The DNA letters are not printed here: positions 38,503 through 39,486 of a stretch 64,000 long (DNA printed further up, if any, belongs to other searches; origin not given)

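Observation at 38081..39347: AbiE-type system #2 in reversed gene order, with a palindrome over the start codon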

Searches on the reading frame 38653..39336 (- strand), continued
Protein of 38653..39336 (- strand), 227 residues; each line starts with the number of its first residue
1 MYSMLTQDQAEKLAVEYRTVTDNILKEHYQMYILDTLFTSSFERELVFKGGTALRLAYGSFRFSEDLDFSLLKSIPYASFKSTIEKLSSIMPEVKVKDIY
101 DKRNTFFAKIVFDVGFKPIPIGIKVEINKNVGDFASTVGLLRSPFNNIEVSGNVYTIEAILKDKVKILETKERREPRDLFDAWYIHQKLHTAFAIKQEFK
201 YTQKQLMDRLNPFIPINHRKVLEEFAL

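Call 21: search_solved_structures(query=window:38653-39336:-, max_evalue=1, show_alignments=2)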
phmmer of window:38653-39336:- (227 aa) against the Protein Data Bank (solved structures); distinct sequences matched with E-value up to 1: 5.
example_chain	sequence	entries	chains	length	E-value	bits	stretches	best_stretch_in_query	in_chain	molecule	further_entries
4o8s_A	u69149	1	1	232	4.5e-05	26.6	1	42-111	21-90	Putative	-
4ok0_A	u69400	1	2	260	5.2e-05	26.5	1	41-110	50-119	Putative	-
6y56_A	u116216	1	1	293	0.047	16.8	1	24-71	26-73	Uncharacterized protein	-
2hkx_A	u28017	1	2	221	0.62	13.1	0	88-144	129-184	Carbon monoxide oxidation system transcription regulator CooA-1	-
2fmy_A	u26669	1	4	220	0.86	12.7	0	95-144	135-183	carbon monoxide oxidation system transcription regulator CooA-1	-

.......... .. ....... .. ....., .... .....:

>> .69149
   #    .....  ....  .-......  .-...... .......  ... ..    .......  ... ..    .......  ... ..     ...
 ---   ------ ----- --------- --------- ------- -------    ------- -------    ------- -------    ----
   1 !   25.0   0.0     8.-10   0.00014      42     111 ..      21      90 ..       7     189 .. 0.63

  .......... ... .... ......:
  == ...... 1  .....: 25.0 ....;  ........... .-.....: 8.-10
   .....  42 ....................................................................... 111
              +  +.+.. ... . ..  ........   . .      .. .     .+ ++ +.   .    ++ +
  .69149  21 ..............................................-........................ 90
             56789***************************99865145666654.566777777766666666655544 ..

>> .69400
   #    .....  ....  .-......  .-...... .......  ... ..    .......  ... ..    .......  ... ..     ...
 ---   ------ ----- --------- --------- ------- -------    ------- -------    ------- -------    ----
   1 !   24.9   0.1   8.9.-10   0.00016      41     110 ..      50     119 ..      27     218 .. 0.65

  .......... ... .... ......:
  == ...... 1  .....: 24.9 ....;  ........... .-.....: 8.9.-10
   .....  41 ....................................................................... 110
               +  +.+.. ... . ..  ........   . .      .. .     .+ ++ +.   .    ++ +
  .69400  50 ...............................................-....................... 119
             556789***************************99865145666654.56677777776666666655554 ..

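Call 40: search_dna_similar(query=window:38653-39336:-, collection=plasmids, mode=protein, max_evalue=0.001, max_rows=30)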
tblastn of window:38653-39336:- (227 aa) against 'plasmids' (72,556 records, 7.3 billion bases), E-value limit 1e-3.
Records with a match: 131; places in all: 133; records where one place covers at least 80% of the query: 13.
Best place of each record, by identity: <60% 131.
By first word of the organism name: Sinorhizobium 42; Halobacterium 9; Rhizobium 8; Agrobacterium 7; Pseudomonas 6; Labrenzia 4; Enterobacter 4; Sphingomonas 3; Campylobacter 3; Arcobacter 3; and 30 more.
By predicted mobility (MOB-suite, as given by PLSDB): conjugative 63; non-mobilizable 59; mobilizable 9.
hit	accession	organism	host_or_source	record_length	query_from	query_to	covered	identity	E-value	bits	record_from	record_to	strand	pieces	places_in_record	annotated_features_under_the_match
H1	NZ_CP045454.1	Sulfurospirillum diekertiae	single cell,soil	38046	11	205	86%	29.4%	8e-6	53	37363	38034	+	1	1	none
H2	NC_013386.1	Ammonifex degensii KC4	-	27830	19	210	85%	28.5%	3e-7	58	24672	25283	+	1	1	nucleotidyl transferase AbiEii/AbiGii toxin family protein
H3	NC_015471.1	Thermococcus barophilus MP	-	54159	8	198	84%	28.6%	2e-6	55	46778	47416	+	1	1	nucleotidyl transferase AbiEii/AbiGii toxin family protein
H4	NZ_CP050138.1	Sphingomonas sp. CL5.1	-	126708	18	183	73%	32.8%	3e-9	64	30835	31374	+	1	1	nucleotidyl transferase AbiEii/AbiGii toxin family protein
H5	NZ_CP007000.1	Campylobacter fetus subsp. venerealis cfvi03/293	-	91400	24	221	87%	27.2%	3e-5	52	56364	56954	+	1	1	nucleotidyl transferase AbiEii/AbiGii toxin family protein | hypothetical protein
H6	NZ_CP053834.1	Arcobacter cloacae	cell culture,Sewage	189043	25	211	82%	28.6%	1e-4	50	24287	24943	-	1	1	nucleotidyl transferase AbiEii/AbiGii toxin family protein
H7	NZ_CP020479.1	Campylobacter helveticus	cat,cell culture,feces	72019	18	187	75%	31.4%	6e-8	60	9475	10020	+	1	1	nucleotidyl transferase AbiEii/AbiGii toxin family protein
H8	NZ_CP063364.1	Xanthobacter dioxanivorans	pure culture,active sludge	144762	25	185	71%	33.0%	1e-10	68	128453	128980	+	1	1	nucleotidyl transferase AbiEii/AbiGii toxin family protein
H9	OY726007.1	Phocaeicola massiliensis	-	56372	23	194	76%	30.6%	5e-8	60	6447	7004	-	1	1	record has no annotation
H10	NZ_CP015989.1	Sphingobium sp. EP60837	cell culture,soil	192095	18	183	73%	31.0%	5e-9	63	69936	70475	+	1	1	nucleotidyl transferase AbiEii/AbiGii toxin family protein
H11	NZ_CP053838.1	Aliarcobacter faecis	Cell culture,Human septic tank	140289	25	203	79%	28.6%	2e-5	52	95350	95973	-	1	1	nucleotidyl transferase AbiEii/AbiGii toxin family protein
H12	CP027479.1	Pseudomonas koreensis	Cultured bacterium isolated from ...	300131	21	208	83%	27.2%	2e-8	61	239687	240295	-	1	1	hypothetical protein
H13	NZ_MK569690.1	Pseudomonas syringae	-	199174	21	208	83%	27.2%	3e-8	61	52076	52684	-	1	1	nucleotidyl transferase AbiEii/AbiGii toxin family protein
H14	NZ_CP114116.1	Pseudomonas sp. GXZC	Sus scrofa,mixed culture,semen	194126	21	208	83%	27.2%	5e-8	60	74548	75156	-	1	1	nucleotidyl transferase AbiEii/AbiGii toxin family protein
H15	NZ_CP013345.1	Sphingopyxis macrogoltabida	whole organism,activated sludge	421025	5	197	85%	26.4%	6e-4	48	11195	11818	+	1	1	nucleotidyl transferase AbiEii/AbiGii toxin family protein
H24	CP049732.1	Rhizobium leguminosarum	Pisum sativum,Pisum sativum nodules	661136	18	201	81%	26.4%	8e-10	65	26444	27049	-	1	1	nucleotidyl transferase AbiEii/AbiGii toxin family protein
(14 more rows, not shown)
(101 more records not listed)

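Call 41: search_dna_similar(query=window:38653-39336:-, collection=phages, mode=protein, max_evalue=0.001, max_rows=15)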
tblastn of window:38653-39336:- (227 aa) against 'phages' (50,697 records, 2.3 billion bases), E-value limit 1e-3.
Records with a match: 4; places in all: 4; records where one place covers at least 80% of the query: 0.
Best place of each record, by identity: <60% 4.
By first word of the organism name: Bacteriophage 2; Dolichospermum 1; Salmonella 1.
By host as written in the record: Dolichospermum flos-aquae 1; - 1; Helicobacter bizzozeronii 1; Homo sapiens 1.
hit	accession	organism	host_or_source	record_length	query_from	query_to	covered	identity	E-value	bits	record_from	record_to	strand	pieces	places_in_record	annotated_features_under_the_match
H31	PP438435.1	Dolichospermum phage Dfl-JY45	Dolichospermum flos-aquae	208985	14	185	76%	28.9%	2e-8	60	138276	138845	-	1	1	hypothetical protein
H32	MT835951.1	Bacteriophage sp.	human fecal samples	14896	34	183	66%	27.9%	3e-4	47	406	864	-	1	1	record has no annotation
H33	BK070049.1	Bacteriophage sp.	Helicobacter bizzozeronii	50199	46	105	26%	41.0%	5e-4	47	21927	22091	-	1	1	hypothetical protein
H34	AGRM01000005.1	Salmonella enterica subsp. houtenae str. ATCC BAA-1581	Homo sapiens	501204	28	70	19%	55.8%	8e-5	49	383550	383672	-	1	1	hypothetical protein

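Call 42: get_annotated_region(hit=H24, flank=1500)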
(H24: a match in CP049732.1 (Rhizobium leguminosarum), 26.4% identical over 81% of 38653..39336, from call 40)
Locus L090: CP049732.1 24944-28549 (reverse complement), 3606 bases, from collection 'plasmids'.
description: Rhizobium leguminosarum strain A1 plasmid pRL11, complete sequence
organism: Rhizobium leguminosarum (NCBI taxid 384)
taxonomy: Bacteria; Pseudomonadota; Alphaproteobacteria; Hyphomicrobiales; Rhizobiaceae; Rhizobium; Rhizobium leguminosarum
host: -; source: Pisum sativum,Pisum sativum nodules; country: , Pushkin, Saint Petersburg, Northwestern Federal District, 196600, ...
typing (MOB-suite, as given by PLSDB): mobilizable; relaxase MOBQ
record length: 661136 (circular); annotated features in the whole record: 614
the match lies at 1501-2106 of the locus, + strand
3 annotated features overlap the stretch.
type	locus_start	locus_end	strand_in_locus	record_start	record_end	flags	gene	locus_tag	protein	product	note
CDS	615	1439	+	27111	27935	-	-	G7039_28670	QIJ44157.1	transcriptional regulator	-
CDS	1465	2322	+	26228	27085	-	-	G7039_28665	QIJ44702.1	nucleotidyl transferase AbiEii/AbiGii toxin family protein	-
CDS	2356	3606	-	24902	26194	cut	-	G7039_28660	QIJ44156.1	MFS transporter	-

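Call 43: get_annotated_region(hit=H8, flank=1500)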
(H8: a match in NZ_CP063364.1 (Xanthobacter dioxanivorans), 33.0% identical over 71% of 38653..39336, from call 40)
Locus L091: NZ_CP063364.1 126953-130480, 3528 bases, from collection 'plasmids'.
description: Xanthobacter dioxanivorans strain YN2 plasmid unnamed2, complete sequence
organism: Xanthobacter dioxanivorans (NCBI taxid 2528964)
taxonomy: Bacteria; Pseudomonadota; Alphaproteobacteria; Hyphomicrobiales; Xanthobacteraceae; Xanthobacter; Xanthobacter dioxanivorans
host: -; source: pure culture,active sludge; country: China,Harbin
typing (MOB-suite, as given by PLSDB): non-mobilizable
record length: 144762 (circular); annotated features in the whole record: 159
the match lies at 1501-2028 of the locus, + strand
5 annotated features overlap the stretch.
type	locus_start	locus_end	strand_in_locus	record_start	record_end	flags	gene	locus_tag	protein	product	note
CDS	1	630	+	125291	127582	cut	-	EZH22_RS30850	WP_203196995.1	DotA/TraY family protein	-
CDS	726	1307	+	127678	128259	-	-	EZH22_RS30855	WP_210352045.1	hypothetical protein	-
CDS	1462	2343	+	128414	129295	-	-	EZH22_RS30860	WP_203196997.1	nucleotidyl transferase AbiEii/AbiGii toxin family protein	-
CDS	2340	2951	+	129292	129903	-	-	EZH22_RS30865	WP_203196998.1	hypothetical protein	-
CDS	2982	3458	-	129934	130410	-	-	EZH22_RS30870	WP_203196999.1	hypothetical protein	-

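Call 44: get_annotated_region(hit=H2, flank=1500)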
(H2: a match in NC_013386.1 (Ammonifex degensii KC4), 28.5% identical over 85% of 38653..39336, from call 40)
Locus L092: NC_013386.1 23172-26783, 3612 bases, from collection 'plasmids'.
description: Ammonifex degensii KC4 plasmid pADEG01, complete sequence
organism: Ammonifex degensii KC4 (NCBI taxid 429009)
taxonomy: Bacteria; Bacillota; Clostridia; Thermoanaerobacterales; Thermoanaerobacteraceae; Ammonifex; Ammonifex degensii; Ammonifex degensii KC4
host: -; source: -; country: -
typing (MOB-suite, as given by PLSDB): non-mobilizable; replicon rep_cluster_298
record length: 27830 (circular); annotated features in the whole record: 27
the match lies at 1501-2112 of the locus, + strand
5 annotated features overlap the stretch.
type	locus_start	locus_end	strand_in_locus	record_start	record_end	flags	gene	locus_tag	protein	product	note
CDS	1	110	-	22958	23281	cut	-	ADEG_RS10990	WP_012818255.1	CopG family antitoxin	-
CDS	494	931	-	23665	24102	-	-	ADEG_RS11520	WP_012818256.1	helix-turn-helix domain-containing protein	-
CDS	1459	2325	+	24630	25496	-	-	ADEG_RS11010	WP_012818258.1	nucleotidyl transferase AbiEii/AbiGii toxin family protein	-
CDS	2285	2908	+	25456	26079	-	-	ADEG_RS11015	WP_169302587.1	type IV toxin-antitoxin system AbiEi family antitoxin domain-containing protein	-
CDS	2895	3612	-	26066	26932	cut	-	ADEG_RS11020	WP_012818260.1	tyrosine-type recombinase/integrase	GO:0015074 - DNA integration [Evidence IEA]; GO:0006310 - DNA recombination [Evidence IEA]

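Call 66: find_related_loci(query=A1, collection=viral_contigs, flank=5000)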
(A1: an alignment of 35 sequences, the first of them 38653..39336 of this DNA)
Query A1 (227 aa) in viral_contigs; peptide patterns used: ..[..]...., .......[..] (x = any residue, [..] = any of these).
54 stretches matched a pattern; 6 encode a relative of the query (tblastn E <= 1e-3); 6 distinct loci.
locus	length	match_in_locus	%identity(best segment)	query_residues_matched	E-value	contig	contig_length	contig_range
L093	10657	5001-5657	33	3-223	2e-31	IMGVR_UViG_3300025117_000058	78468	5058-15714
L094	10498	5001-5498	29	46-185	1e-10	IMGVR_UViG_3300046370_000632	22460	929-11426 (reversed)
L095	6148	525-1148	28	14-191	9e-10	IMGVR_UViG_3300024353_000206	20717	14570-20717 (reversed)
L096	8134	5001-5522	26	39-185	3e-9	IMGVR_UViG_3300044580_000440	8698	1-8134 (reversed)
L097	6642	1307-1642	29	11-125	5e-8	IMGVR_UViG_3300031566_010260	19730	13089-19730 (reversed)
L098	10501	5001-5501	26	46-185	1e-7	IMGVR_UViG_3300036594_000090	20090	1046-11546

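Call 78: search_protein_families(library=pfam, proteins=[L011:4271-5002:+, L014:1130-2227:-, L014:4925-5731:+, L015:1098-2519:+, L017:1898-2974:+, L017:4634-6613:-, L019:1982-2704:+, L019:4565-5794:+, L020:1678-2769:+, L020:4814-6589:-], max_evalue=0.0001)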
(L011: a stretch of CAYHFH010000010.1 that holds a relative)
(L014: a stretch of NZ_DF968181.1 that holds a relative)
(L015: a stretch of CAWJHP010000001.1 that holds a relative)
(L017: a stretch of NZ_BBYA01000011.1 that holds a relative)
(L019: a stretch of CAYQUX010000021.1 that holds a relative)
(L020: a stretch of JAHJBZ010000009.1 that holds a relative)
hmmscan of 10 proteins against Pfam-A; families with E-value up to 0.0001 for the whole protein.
L011:4271-5002:+ (243 aa): 2 families
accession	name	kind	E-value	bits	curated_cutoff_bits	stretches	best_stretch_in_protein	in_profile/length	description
PF00535.33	Glycos_transf_2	-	5.6e-27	95.1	23.3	1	7-160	1-155/168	Glycosyl transferase family 2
PF13641.12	Glyco_tranf_2_3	-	2.1e-07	31.6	27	1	6-124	3-123/230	Glycosyltransferase like family 2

L014:1130-2227:- (365 aa): 0 families

L014:4925-5731:+ (268 aa): 2 families
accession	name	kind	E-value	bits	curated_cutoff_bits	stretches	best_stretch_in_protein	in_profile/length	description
PF01171.26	ATP_bind_3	-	1.6e-05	25.2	27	0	21-61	2-42/182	PP-loop family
PF02540.23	NAD_synthase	-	6.5e-05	22.6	21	0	9-80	7-81/242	NAD synthase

L015:1098-2519:+ (473 aa): 5 families
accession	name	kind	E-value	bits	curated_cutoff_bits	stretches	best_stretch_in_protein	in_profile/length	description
PF16576.10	HlyD_D23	-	4.2e-22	78.9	30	1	236-396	47-214/214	Barrel-sandwich domain of CusB or HlyD membrane-fusion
PF13437.12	HlyD_3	-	7.6e-16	59.2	22.2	1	291-384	2-96/106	HlyD family secretion protein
PF12700.13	HlyD_2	-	9.1e-06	25.1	25.1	0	44-167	39-160/416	HlyD family secretion protein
PF00364.28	Biotin_lipoyl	-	1.1e-05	25.6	22.1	0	81-103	16-38/73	Biotin-requiring enzyme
PF13533.13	Biotin_lipoyl_2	-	1.1e-05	25.5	29.8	0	77-101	7-31/32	Biotin-lipoyl like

L017:1898-2974:+ (358 aa): 5 families
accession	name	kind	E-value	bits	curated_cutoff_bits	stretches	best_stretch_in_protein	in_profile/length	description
PF14815.12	NUDIX_4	-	5.3e-27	94.3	35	1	233-347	1-110/113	NUDIX domain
PF00293.34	NUDIX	-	3.8e-17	63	21.1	1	232-338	4-121/134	NUDIX domain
PF00730.31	HhH-GPD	-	1.4e-16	61.2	26.2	1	34-158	1-97/108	HhH-GPD superfamily base excision DNA repair protein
PF00633.29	HHH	-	1.4e-05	25.1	24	1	99-126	2-29/30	Helix-hairpin-helix motif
PF10576.14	EndIII_4Fe-2S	-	3.8e-05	24.3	20.5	1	191-207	1-17/17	Iron-sulfur binding domain of endonuclease III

L017:4634-6613:- (659 aa): 1 family
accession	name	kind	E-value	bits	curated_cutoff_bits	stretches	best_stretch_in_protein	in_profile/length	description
PF09848.15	SLFN-g3_helicase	-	1.6e-79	268.2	24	1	235-630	1-353/354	Schlafen group 3, DNA/RNA helicase domain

L019:1982-2704:+ (240 aa): 0 families

L019:4565-5794:+ (409 aa): 1 family
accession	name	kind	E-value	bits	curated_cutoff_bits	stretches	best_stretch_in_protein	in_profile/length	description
PF07494.17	Reg_prop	-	2.4e-07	30.6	20.4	0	291-308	6-23/24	Two component regulator propeller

L020:1678-2769:+ (363 aa): 1 family
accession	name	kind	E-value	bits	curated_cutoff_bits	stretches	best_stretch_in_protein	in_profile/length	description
PF13814.12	Replic_Relax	-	3.7e-08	34.1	25.3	1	74-273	8-164/191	Replication-relaxation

L020:4814-6589:- (591 aa): 0 families

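Call 79: search_protein_families(library=pfam, proteins=[L023:2270-2938:-, L023:4553-6034:-, L026:1365-2612:+, L027:2104-2820:-, L027:4330-5802:+, L036:1-1613:-, L058:1031-1870:-, L058:3242-4660:-, L069:1286-1939:-, L069:3230-4408:-], max_evalue=0.0001)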
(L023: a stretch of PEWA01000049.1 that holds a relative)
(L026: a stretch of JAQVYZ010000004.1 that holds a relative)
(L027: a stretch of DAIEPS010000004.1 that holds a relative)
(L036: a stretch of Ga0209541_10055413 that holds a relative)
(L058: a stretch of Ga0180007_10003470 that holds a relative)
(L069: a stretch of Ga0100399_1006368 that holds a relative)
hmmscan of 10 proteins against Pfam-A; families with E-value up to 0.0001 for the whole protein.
L023:2270-2938:- (222 aa): 1 family
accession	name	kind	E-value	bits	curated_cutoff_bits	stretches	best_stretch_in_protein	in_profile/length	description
PF00565.23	SNase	-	1.5e-15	58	21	1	55-154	1-106/107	Staphylococcal nuclease homologue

L023:4553-6034:- (493 aa): 2 families
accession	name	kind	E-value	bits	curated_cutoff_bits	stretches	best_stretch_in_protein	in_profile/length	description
PF00579.31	tRNA-synt_1b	-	3.1e-63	214.3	21.1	1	156-444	5-292/292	tRNA synthetases class I (W and Y)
PF04073.20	tRNA_edit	-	2e-14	54.2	25.5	1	25-141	1-122/123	Aminoacyl-tRNA editing domain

L026:1365-2612:+ (415 aa): 2 families
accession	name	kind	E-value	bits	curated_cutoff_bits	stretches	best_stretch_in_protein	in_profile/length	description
PF13635.12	DUF4143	-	5.6e-44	150.1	28.1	1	207-363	1-159/160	Domain of unknown function (DUF4143)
PF13173.12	AAA_14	-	2.6e-22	79.6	27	1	56-166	3-126/129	AAA domain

L027:2104-2820:- (238 aa): 1 family
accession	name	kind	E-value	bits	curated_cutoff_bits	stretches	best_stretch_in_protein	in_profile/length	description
PF01863.23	YgjP-like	-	3.4e-56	191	26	1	26-230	1-206/207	YgjP-like, metallopeptidase domain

L027:4330-5802:+ (490 aa): 3 families
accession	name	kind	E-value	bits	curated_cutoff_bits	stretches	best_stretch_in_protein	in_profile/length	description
PF03606.21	DcuC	-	2.1e-65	221.5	23.1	1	95-484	75-458/461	C4-dicarboxylate anaerobic carrier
PF03806.19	ABG_transport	-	1.6e-11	43.6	27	1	102-487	84-482/502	AbgT putative transporter family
PF03553.21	Na_H_antiporter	-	9.4e-09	35.4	23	1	176-435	3-250/303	Na+/H+ antiporter family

L036:1-1613:- (537 aa): 0 families

L058:1031-1870:- (279 aa): 1 family
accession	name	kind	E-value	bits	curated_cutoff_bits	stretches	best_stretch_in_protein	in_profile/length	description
PF00318.25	Ribosomal_S2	-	2.8e-80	269.1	26.1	1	37-251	1-215/216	Ribosomal protein S2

L058:3242-4660:- (472 aa): 2 families
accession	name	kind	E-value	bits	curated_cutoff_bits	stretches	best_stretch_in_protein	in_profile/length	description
PF01131.25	Topoisom_bac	-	1.1e-89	301.8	35.1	1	31-360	82-410/411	DNA topoisomerase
PF01396.24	Zn_ribbon_Top1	-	1.5e-29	101.9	32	2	391-425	2-36/39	Topoisomerase DNA binding C4 zinc finger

L069:1286-1939:- (217 aa): 1 family
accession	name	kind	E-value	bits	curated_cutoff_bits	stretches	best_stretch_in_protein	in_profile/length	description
PF00565.23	SNase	-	2.6e-14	54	21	1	50-150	1-107/107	Staphylococcal nuclease homologue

L069:3230-4408:- (392 aa): 1 family
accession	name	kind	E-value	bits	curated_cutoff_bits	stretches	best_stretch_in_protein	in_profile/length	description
PF07690.21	MFS_1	-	1.3e-30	107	33.4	1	14-346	6-346/347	Major Facilitator Superfamily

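Call 86: predict_structure(alignment_id=A1)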
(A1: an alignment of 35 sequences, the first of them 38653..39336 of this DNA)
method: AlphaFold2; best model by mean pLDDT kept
length: 227 residues; sequences in the alignment: 35
mean_pLDDT: 95.2   pTM: 0.91
mean pLDDT of the five models: 95.2, 94.8, 94.8, 94.6, 94.1
residues with pLDDT >= 90: 209; 70-90: 17; 50-70: 1; < 50: 0
segments of 3 or more residues with pLDDT < 50: none
pLDDT, mean of each block of 10 residues (from residue 1): 88 98 97 97 97 97 94 97 95 94 97 93 97 92 95 97 94 90 97 94 97 97 96
secondary structure, 60 per line:
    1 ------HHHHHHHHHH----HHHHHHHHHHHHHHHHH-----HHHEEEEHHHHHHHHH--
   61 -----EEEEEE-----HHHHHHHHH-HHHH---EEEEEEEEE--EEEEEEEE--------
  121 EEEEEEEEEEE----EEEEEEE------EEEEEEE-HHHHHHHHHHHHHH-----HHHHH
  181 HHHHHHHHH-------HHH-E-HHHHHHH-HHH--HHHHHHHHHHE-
elements in order: H7-16 H21-37 E46-49 H50-58 E66-71 H77-85 H87-90 E94-102 E105-112 E121-131 E136-142 E149-155 H157-170 H176-189 H203-209 H216-225
